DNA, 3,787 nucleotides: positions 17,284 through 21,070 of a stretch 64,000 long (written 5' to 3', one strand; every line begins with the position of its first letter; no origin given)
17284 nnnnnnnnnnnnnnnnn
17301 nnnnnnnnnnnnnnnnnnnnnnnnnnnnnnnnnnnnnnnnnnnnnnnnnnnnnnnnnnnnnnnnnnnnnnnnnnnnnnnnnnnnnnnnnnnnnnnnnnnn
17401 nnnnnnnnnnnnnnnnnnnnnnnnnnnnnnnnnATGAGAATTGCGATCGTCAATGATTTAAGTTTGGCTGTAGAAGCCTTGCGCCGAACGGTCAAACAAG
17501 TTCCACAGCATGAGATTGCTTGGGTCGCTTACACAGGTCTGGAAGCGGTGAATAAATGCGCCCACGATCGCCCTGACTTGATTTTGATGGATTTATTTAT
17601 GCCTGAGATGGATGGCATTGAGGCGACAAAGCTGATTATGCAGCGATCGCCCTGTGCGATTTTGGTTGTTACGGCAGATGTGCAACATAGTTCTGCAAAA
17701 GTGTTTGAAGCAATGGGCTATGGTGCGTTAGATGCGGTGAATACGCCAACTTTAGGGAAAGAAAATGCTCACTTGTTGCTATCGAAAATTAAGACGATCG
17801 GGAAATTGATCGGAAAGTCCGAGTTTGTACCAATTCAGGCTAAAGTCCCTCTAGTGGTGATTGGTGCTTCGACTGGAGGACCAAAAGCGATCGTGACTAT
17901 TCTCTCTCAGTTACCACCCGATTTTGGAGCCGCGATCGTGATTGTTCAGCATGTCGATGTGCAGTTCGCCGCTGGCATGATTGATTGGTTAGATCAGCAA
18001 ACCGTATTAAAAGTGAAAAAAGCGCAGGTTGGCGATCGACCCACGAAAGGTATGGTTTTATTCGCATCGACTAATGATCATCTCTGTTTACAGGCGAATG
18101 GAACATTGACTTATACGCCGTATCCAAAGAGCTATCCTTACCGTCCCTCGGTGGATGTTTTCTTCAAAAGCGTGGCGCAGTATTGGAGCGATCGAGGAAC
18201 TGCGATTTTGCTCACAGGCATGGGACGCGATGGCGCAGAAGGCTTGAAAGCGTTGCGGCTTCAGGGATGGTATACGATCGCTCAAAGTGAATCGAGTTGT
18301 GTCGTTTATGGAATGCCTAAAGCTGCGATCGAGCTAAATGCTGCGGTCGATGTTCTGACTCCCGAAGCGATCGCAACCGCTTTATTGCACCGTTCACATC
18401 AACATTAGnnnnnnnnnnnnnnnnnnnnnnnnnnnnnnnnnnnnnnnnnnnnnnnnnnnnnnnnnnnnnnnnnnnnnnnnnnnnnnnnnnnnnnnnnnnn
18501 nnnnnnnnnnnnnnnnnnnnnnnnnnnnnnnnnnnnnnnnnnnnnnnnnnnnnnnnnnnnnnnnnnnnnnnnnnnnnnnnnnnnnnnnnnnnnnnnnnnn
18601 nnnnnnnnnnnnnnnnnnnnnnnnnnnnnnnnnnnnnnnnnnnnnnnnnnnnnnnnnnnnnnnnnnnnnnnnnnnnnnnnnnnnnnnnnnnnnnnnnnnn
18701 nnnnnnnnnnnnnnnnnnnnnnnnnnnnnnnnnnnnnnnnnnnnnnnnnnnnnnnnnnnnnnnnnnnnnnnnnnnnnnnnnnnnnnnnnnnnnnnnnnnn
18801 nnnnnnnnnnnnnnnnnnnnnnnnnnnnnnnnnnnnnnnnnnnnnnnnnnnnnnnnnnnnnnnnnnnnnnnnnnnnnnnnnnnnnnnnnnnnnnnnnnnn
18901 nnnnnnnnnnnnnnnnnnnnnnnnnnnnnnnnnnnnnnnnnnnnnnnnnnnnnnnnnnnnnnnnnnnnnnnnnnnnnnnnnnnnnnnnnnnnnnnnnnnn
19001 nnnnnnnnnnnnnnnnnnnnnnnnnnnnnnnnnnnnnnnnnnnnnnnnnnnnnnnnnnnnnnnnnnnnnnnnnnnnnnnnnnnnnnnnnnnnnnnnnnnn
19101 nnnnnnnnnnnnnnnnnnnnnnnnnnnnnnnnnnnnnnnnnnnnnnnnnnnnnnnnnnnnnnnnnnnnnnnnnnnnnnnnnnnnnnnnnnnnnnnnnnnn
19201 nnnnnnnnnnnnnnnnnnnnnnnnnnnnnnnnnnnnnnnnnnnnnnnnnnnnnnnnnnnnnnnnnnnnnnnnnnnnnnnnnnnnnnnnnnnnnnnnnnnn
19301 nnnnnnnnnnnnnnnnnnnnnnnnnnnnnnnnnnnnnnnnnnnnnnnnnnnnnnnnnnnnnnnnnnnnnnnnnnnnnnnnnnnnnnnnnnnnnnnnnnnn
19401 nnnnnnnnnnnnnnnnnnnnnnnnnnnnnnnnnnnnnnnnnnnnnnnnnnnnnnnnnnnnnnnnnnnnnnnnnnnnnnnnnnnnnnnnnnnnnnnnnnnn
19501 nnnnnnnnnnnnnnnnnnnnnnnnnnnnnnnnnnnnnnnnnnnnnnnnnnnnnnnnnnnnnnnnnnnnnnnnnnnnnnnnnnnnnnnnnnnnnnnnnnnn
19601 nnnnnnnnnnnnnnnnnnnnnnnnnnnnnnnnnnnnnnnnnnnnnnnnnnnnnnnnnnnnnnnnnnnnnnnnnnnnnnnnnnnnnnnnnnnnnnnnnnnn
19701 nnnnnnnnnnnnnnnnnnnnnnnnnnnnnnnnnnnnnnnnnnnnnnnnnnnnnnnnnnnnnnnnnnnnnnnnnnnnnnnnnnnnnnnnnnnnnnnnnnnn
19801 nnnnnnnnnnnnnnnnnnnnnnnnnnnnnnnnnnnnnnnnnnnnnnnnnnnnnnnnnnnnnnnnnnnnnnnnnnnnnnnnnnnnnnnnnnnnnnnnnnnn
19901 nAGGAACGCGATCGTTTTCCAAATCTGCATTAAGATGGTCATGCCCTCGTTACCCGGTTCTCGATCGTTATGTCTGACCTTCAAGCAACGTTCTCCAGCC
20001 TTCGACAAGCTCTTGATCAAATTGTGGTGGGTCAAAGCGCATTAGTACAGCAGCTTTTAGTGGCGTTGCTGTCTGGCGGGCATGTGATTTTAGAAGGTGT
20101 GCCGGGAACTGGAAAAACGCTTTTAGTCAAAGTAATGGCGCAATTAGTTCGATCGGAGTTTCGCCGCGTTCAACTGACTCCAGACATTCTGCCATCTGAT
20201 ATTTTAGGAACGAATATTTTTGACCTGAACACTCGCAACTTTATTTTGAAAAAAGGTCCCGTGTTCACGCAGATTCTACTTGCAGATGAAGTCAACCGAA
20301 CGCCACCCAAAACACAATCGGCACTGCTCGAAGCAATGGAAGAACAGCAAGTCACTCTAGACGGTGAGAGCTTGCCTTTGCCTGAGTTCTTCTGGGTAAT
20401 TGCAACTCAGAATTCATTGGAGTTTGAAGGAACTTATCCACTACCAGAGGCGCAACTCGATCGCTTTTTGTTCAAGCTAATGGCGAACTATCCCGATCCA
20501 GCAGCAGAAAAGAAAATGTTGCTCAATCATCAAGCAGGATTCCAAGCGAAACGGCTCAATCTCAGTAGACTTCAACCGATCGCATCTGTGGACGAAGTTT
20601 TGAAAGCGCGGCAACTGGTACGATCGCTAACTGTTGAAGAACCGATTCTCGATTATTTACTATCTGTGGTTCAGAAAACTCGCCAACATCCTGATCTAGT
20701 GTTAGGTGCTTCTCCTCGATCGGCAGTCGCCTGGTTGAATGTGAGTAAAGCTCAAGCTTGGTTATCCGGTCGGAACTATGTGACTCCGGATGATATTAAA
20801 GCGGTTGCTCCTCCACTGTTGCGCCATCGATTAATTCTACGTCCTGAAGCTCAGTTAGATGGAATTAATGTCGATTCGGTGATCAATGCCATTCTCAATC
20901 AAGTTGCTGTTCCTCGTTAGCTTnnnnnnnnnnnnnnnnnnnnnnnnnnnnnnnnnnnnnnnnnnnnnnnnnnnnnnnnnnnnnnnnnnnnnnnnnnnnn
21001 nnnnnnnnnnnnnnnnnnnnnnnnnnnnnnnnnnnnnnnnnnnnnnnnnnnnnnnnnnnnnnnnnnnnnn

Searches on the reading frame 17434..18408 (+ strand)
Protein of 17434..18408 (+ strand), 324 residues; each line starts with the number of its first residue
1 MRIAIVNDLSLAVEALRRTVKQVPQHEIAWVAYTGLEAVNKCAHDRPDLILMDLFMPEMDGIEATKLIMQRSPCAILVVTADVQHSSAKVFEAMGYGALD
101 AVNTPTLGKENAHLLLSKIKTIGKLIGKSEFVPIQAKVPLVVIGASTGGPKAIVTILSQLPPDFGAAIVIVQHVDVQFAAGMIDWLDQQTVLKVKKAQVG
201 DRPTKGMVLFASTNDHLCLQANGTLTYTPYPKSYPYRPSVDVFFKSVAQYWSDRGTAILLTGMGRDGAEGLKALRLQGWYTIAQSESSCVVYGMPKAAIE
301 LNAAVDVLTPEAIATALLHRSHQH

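Call 6: search_protein_families(library=pfam, proteins=[window:17434-18408:+], max_evalue=0.001)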
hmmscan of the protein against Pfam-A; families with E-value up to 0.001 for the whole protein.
window:17434-18408:+ (324 aa): 2 families
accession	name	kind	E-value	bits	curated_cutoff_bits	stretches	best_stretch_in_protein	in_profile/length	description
PF01339.22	CheB_methylest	-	1.1e-58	198.2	24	1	141-317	1-174/174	CheB methylesterase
PF00072.30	Response_reg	-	1.2e-15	58.1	30.2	1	3-103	1-98/111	Response regulator receiver domain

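Call 7: search_protein_families(library=ncbifam, proteins=[window:17434-18408:+], max_evalue=0.001)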
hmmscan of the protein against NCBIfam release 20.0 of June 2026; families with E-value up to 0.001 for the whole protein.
window:17434-18408:+ (324 aa): 50 families (the best 25 are shown)
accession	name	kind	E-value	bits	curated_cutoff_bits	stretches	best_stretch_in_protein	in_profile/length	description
NF009206.0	PRK12555.1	subfamily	5.6e-133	443.1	342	1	1-322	1-337/340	chemotaxis-specific protein-glutamate methyltransferase CheB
NF001965.0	PRK00742.1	subfamily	1.6e-84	284.1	293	1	1-321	4-353/357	chemotaxis-specific protein-glutamate methyltransferase CheB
NF011896.0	PRK15369.1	equivalog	2.7e-14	53.3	242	1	2-121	5-119/211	two component system response regulator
NF041367.1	CheY_Halo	equivalog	1.3e-12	48.1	200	1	5-105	3-100/114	chemotaxis protein CheY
NF040689.1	MtrAB_MtrA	equivalog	1.9e-10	40.5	300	1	25-110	22-104/219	MtrAB system response regulator MtrA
NF007018.1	PRK09483.1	equivalog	5.3e-10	39.3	280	1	3-99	4-102/217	UvrY/SirA/GacA family response regulator transcription factor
NF052445.1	RespRegMctR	equivalog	8.4e-10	38.4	300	1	2-79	3-80/205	two-component system response regulator MctR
TIGR02875.1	spore_0_A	equivalog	8.8e-10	38.3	200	1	2-94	4-99/262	sporulation transcription factor Spo0A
NF008469.0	PRK11361.1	equivalog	1.4e-09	37.2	714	1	13-105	16-106/461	acetoacetate metabolism transcriptional regulator AtoC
NF008677.0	PRK11697.1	equivalog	3.2e-09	36.5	246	1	1-92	2-92/238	two-component system response regulator BtsR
NF041947.1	LuxQ_Vibrio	equivalog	7.4e-09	34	1200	1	27-95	748-817/843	quorum-sensing autoinducer 2 sensor kinase/phosphatase LuxQ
NF007935.0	PRK10651.1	equivalog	8.5e-09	34.9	250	1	2-98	8-103/216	two-component system response regulator NarL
NF008318.0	PRK11107.1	equivalog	8.5e-09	34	890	1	31-86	696-754/920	two-component sensor histidine kinase BarA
NF040534.1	resp_reg_YycF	equivalog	1.3e-08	34.4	340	1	30-108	28-104/231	response regulator YycF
NF007135.0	PRK09581.1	equivalog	2.6e-08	33.1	474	1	2-106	4-107/457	PleD family two-component system response regulator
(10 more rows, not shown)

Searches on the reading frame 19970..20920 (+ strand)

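Call 6: search_protein_families(library=pfam, proteins=[window:19970-20920:+], max_evalue=0.001)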
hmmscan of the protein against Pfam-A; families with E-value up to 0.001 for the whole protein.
window:19970-20920:+ (316 aa): 11 families
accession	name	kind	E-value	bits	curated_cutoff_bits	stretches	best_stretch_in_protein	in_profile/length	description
PF07726.17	AAA_3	-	4.6e-61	204.9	27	1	38-168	1-131/131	ATPase family associated with various cellular activities (AAA)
PF17863.7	AAA_lid_2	-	2.2e-23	82.2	22.7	1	236-307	2-73/74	AAA lid domain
PF07728.20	AAA_5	-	9.6e-15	55.2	22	1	38-166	1-139/139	AAA domain (dynein-related subfamily)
PF20030.5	bpMoxR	-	2.3e-10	40.4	27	1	12-202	7-193/205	MoxR domain in the MoxR-vWA-beta-propeller ternary systems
PF00004.35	AAA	-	8e-08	33.2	21.2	1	39-149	1-111/131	ATPase family associated with various cellular activities (AAA)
PF00158.32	Sigma54_activat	-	1e-05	25.7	20.2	1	27-148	13-142/168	Sigma-54 interaction domain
PF05496.18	RuvB_N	-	1.7e-05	25.1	27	1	37-129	34-114/159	Holliday junction DNA helicase RuvB P-loop domain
PF01078.27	Mg_chelatase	-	1.9e-05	24.6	20.3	1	19-60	5-46/207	Magnesium chelatase, subunit ChlI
PF00493.29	MCM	-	2.9e-05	23.8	23.3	1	31-130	52-152/224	MCM P-loop domain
PF13191.12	AAA_16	-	0.00075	20.5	32.6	0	20-63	3-52/167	AAA ATPase domain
PF13604.12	AAA_30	-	0.00082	19.6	27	0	21-68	5-50/191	AAA domain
